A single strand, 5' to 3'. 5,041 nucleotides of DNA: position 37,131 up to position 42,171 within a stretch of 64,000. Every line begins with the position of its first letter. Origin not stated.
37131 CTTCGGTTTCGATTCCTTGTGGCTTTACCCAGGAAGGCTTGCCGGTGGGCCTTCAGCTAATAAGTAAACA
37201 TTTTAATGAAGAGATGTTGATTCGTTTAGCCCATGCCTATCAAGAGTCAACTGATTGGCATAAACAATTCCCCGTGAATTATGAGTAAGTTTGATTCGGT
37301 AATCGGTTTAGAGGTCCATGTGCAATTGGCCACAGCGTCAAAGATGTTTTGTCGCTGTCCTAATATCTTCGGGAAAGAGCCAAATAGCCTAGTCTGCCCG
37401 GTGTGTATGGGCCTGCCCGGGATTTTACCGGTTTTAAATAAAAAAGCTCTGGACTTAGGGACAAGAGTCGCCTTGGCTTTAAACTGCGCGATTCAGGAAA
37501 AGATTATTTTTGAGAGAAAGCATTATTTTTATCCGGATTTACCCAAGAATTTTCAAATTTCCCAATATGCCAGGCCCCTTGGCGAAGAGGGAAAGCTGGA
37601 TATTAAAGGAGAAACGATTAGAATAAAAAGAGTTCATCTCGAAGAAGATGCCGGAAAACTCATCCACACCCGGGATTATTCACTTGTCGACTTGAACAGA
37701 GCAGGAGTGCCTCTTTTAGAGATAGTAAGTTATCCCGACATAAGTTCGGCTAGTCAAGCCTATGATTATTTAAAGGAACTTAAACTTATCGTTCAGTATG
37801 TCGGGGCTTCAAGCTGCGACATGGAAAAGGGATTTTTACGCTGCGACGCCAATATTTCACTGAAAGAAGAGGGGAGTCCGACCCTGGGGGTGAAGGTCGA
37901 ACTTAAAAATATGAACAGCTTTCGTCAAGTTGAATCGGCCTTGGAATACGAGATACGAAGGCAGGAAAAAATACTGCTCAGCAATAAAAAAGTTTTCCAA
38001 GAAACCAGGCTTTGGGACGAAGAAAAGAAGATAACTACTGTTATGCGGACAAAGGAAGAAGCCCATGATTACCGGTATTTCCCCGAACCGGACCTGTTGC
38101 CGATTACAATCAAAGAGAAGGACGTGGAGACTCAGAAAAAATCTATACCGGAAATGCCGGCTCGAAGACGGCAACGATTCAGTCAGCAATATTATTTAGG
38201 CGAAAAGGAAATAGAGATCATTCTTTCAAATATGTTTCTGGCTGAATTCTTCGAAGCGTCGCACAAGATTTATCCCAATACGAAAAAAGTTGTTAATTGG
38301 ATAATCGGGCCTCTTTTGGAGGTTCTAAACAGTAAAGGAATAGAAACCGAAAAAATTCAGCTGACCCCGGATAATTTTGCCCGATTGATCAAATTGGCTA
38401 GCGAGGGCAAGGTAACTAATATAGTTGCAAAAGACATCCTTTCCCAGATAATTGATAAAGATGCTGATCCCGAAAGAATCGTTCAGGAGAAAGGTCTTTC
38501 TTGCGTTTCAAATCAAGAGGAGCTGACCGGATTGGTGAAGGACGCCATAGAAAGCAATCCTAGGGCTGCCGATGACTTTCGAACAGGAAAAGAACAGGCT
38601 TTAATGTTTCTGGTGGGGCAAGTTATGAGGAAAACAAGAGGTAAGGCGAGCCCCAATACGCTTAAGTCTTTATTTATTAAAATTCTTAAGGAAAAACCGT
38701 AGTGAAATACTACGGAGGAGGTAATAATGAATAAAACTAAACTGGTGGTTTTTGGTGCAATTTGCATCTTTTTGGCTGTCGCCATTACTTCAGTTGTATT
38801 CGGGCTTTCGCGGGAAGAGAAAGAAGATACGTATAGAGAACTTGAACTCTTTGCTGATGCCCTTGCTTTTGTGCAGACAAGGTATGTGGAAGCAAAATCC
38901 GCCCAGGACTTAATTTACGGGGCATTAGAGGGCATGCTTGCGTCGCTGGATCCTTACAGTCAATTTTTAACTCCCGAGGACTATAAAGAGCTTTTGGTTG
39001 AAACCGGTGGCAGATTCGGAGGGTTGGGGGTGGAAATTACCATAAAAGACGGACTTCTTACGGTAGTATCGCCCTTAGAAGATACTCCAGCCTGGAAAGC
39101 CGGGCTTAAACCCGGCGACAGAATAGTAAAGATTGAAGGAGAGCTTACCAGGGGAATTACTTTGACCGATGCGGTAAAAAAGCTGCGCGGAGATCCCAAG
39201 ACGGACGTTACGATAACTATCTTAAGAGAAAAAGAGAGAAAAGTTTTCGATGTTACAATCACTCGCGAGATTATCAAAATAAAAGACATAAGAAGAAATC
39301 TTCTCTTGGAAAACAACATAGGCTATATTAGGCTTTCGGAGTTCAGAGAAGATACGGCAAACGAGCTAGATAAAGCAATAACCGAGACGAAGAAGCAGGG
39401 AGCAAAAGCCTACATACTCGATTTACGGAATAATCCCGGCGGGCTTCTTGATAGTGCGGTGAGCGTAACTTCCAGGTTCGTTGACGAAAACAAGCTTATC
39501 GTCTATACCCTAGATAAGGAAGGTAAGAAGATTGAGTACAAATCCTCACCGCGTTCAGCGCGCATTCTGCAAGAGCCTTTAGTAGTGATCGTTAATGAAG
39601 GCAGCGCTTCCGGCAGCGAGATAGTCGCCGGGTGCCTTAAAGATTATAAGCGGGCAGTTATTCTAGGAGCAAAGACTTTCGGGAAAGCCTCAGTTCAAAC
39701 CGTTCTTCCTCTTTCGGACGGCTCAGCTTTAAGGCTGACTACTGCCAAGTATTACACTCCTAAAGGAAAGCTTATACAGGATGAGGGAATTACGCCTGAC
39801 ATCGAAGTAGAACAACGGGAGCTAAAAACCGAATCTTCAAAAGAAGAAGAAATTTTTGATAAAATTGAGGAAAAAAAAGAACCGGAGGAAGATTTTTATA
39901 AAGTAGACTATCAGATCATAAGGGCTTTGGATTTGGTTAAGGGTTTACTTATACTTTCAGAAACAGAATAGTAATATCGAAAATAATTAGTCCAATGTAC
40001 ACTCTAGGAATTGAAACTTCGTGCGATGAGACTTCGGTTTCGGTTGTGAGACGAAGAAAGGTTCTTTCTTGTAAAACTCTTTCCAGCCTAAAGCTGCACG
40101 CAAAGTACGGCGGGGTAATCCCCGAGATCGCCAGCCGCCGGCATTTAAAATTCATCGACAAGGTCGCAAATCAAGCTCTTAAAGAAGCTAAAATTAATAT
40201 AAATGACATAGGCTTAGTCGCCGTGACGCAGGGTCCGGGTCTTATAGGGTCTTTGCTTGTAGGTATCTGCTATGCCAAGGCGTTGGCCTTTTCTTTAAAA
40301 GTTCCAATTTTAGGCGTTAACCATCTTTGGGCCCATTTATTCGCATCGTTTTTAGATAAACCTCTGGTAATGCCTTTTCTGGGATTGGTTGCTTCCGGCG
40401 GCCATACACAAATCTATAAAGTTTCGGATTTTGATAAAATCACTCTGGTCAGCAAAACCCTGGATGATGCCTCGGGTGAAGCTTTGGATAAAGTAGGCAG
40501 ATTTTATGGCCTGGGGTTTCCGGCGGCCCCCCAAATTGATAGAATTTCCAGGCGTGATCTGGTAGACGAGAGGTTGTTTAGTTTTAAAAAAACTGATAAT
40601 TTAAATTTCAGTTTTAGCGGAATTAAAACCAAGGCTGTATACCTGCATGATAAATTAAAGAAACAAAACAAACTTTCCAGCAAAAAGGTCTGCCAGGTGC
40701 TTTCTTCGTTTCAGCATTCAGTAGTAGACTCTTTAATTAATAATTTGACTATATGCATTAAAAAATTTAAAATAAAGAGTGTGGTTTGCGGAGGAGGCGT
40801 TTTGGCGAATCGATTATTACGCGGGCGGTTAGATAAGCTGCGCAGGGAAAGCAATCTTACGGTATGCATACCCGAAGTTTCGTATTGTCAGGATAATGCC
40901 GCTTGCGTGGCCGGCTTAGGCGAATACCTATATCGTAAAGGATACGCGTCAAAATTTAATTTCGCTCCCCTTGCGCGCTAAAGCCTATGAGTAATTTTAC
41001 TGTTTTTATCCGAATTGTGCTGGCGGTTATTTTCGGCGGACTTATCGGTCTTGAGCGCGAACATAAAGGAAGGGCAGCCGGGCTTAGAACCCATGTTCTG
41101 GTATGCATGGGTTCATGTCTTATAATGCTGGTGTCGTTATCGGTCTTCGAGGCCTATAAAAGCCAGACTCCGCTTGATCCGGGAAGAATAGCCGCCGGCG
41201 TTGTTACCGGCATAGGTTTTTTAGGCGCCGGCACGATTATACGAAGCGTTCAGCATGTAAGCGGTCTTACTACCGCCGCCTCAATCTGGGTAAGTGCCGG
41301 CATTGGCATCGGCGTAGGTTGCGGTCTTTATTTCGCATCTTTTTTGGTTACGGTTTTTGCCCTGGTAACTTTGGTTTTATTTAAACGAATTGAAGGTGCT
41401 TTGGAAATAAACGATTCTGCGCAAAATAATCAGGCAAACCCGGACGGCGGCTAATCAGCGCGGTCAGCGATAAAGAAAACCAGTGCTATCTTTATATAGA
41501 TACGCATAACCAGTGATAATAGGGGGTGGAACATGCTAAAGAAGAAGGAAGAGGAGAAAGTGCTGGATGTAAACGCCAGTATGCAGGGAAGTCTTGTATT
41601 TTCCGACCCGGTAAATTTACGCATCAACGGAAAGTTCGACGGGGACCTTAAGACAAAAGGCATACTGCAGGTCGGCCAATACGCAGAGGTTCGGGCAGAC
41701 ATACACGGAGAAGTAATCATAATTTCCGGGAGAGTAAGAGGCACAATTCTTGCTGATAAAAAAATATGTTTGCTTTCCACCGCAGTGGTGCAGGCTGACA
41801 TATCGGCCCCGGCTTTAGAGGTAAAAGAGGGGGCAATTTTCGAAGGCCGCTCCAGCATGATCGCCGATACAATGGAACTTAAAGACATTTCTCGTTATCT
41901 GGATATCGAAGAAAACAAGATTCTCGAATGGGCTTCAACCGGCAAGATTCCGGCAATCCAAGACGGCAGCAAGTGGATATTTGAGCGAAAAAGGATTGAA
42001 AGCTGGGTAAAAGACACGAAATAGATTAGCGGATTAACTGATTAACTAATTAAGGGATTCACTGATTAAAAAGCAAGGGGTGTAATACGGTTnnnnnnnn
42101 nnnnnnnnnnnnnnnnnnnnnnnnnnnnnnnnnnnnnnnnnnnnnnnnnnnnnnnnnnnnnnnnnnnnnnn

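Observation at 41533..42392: Bactofilin fused to an excisionase-type HTH, paired with a membrane-anchored HTH paralog and a five-copy tandem octamer array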

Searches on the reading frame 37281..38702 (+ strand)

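Call 42: search_protein_families(library=pfam, proteins=[window:37281-38702:+], max_evalue=0.00001)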
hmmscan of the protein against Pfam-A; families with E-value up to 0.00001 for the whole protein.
window:37281-38702:+ (473 aa): 2 families
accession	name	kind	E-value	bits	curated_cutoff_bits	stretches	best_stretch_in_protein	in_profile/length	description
PF02934.20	GatB_N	-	1.2e-117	392.4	23.4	1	7-282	2-276/277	GatB/GatE catalytic domain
PF02637.23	GatB_Yqey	-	9.7e-43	146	27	1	322-469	1-148/148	GatB domain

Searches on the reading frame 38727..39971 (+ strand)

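Call 42: search_protein_families(library=pfam, proteins=[window:38727-39971:+], max_evalue=0.00001)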
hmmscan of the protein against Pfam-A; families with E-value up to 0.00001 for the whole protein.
window:38727-39971:+ (414 aa): 5 families
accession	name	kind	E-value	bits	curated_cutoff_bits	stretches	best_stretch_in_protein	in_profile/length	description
PF03572.23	Peptidase_S41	-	2.1e-57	193.7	24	1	197-361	1-165/165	Peptidase family S41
PF17820.7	PDZ_6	-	2.1e-12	47.1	27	1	113-167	2-54/54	PDZ domain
PF13180.12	PDZ_2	-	4.6e-11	43.3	27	1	98-177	1-79/80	PDZ domain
PF22694.1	CtpB_N-like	-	1.2e-08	35.7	27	1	29-81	28-81/85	Activating protease CtpB N-terminal domain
PF00595.29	PDZ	-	1.3e-07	32.4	23.2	1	98-165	10-80/81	PDZ domain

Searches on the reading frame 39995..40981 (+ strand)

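Call 3: search_protein_families(library=pfam, proteins=[window:39995-40981:+], max_evalue=0.1)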
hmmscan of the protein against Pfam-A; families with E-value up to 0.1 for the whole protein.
window:39995-40981:+ (328 aa): 4 families
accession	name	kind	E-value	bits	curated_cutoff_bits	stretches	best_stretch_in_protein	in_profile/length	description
PF00814.31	TsaD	-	7.9e-78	262.2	24.8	1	22-305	1-262/264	tRNA N6-adenosine threonylcarbamoyltransferase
PF22521.2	HypF_C_2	-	1.3e-06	28.9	27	1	226-301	160-235/241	Carbamoyltransferase, Kae1-like Domain, second subdomain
PF02543.21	Carbam_trans_N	-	0.047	13.5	24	1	207-279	250-320/346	Carbamoyltransferase N-terminus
PF00216.26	Bac_DNA_binding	-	0.048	14.4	22.4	0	217-258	6-47/90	Bacterial DNA-binding protein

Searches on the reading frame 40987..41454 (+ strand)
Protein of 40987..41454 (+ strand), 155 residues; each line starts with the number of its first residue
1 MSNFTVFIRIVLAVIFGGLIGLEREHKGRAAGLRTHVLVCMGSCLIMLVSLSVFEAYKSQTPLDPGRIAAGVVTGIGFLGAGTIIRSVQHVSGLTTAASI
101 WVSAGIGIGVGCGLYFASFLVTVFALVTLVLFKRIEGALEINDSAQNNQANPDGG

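Call 3: search_protein_families(library=pfam, proteins=[window:40987-41454:+], max_evalue=0.1)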
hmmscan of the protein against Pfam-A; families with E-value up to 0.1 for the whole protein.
window:40987-41454:+ (155 aa): 2 families
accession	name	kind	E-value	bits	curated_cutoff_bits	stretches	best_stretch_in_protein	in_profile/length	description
PF02308.21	MgtC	-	3.3e-41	140.9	31.4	1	10-136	1-119/121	MgtC family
PF03994.20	DUF350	-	1.7e-05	25.3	26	1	36-136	12-108/133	Domain of Unknown Function (DUF350)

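Call 43: search_protein_families(library=ncbifam, proteins=[window:40987-41454:+], max_evalue=0.01)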
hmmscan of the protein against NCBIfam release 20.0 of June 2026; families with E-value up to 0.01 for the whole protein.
window:40987-41454:+ (155 aa): 2 families
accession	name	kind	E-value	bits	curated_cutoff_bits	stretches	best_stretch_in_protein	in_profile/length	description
NF007431.0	PRK09977.1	equivalog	9.3e-42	143.1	214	1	6-137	5-138/215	MgtC/SapB family protein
NF011912.0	PRK15385.1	equivalog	5.2e-28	97.9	255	1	4-142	8-137/231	MgtC family protein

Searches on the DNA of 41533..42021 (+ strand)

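Call 54: search_rna_families(sources=[L084, L085, L013, L065, L071, L016, L048, L057], threshold=evalue, max_evalue=1)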
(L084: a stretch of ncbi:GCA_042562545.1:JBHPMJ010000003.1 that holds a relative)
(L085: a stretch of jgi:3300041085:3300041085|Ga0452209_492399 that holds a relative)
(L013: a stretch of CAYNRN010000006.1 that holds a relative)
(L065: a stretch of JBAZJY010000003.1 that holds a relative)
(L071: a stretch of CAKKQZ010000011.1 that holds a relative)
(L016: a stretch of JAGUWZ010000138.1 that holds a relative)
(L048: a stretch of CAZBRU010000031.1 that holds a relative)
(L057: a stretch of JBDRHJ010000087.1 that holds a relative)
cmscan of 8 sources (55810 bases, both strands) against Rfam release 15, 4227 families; matches with E-value up to 1: 4.
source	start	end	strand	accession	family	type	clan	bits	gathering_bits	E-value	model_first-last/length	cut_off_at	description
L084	5979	6052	+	RF00005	tRNA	Gene; tRNA;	CL00001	66.3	29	2.9e-12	1-71/71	no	tRNA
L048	5203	5276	+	RF00005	tRNA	Gene; tRNA;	CL00001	62.6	29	2.9e-11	1-71/71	no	tRNA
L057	1905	2020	-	RF02800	Rp_sR47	Gene; sRNA;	-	25.9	60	0.0098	42-157/316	no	Rickettsia sRNA47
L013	1333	1467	-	RF02800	Rp_sR47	Gene; sRNA;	-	20.9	60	0.28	27-164/316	no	Rickettsia sRNA47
